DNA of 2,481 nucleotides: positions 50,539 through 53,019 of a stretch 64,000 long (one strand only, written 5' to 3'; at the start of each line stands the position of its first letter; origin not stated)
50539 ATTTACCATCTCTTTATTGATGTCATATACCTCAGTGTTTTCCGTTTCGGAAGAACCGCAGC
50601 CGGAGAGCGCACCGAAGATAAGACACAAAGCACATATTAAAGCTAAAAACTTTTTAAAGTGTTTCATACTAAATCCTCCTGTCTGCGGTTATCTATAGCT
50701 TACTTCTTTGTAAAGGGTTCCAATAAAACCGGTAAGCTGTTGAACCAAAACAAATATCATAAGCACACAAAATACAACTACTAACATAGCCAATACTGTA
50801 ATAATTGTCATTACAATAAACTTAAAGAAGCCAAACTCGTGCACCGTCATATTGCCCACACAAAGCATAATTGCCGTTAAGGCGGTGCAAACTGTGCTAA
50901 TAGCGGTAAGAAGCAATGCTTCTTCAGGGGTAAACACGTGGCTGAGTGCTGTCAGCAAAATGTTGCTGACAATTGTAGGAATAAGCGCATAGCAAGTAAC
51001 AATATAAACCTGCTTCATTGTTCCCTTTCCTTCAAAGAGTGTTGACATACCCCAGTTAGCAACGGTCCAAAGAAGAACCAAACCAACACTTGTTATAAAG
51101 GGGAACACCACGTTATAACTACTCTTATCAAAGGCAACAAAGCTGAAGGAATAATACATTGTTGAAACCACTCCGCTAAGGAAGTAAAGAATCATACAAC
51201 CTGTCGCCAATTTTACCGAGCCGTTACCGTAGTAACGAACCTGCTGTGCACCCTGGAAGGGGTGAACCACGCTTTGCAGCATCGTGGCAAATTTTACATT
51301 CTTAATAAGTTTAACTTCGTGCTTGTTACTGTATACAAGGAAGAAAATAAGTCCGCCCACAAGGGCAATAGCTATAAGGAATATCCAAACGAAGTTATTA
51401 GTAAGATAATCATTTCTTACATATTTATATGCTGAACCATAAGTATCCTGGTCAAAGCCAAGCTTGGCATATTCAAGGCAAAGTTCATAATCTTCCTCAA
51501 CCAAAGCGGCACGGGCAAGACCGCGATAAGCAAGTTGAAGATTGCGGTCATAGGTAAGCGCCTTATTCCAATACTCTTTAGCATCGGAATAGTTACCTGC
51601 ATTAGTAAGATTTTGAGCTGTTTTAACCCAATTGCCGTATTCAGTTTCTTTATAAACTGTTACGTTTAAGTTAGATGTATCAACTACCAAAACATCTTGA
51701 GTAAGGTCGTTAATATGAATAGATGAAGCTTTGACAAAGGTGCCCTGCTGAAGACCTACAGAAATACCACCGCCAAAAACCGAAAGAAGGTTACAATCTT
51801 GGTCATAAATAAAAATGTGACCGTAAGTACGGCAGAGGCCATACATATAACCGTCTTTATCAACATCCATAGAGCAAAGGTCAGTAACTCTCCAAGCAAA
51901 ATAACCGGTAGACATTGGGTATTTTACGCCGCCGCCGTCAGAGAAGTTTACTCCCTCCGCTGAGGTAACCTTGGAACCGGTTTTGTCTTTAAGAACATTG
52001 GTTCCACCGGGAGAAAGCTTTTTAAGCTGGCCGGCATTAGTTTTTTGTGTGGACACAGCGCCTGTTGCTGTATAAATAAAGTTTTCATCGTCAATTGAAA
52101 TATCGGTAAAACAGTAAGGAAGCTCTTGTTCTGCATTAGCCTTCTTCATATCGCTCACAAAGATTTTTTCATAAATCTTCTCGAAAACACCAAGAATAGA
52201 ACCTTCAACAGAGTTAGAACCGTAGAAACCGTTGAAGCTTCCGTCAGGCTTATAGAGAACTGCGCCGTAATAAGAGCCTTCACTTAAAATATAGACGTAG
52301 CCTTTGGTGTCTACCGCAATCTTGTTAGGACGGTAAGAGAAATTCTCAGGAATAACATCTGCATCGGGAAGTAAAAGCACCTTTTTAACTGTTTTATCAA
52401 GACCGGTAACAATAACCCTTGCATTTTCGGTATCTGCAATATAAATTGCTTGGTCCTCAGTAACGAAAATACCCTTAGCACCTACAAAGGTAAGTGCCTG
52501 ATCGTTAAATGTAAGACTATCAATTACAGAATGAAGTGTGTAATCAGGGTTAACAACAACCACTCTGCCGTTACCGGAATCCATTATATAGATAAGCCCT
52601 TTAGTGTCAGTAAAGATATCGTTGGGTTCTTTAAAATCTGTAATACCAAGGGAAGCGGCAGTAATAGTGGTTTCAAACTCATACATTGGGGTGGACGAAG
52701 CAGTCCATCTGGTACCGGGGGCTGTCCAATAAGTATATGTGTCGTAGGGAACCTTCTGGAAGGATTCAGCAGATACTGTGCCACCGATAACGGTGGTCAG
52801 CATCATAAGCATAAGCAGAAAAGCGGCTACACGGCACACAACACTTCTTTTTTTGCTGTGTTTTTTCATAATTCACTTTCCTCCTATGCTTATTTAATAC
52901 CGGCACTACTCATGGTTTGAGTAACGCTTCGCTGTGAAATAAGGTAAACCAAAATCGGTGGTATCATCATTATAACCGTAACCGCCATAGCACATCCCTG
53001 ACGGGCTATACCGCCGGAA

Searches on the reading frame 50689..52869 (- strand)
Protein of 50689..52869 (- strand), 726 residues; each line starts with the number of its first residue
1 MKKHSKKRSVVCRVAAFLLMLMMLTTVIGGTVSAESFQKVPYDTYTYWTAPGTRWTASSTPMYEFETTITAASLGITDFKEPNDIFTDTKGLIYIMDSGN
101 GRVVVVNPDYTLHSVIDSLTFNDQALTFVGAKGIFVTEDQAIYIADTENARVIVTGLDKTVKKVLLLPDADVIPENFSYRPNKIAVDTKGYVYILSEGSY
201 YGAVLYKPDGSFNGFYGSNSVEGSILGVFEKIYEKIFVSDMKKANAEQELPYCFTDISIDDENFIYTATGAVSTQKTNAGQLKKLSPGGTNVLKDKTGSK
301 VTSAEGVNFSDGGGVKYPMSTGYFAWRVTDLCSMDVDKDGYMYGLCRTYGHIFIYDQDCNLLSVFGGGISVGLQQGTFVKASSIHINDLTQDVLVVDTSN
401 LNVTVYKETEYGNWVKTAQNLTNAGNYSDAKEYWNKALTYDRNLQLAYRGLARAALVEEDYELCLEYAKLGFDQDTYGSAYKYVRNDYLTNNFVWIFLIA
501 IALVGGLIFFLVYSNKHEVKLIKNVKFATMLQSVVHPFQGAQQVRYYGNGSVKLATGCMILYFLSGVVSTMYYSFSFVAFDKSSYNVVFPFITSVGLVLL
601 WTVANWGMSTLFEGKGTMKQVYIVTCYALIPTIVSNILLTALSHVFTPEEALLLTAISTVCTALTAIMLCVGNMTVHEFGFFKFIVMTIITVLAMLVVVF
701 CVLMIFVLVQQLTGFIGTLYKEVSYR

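Call 71: search_protein_families(library=pfam, proteins=[window:50689-52869:-], max_evalue=0.00001)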
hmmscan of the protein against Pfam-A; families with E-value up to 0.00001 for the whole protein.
window:50689-52869:- (726 aa): 2 families
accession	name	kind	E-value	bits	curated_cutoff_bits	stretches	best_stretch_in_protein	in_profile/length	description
PF04893.22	Yip1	-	4.2e-10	40.2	28.6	1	535-700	5-171/173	Yip1 domain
PF01436.27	NHL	-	1.4e-08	34.7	20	0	79-105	1-27/28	NHL repeat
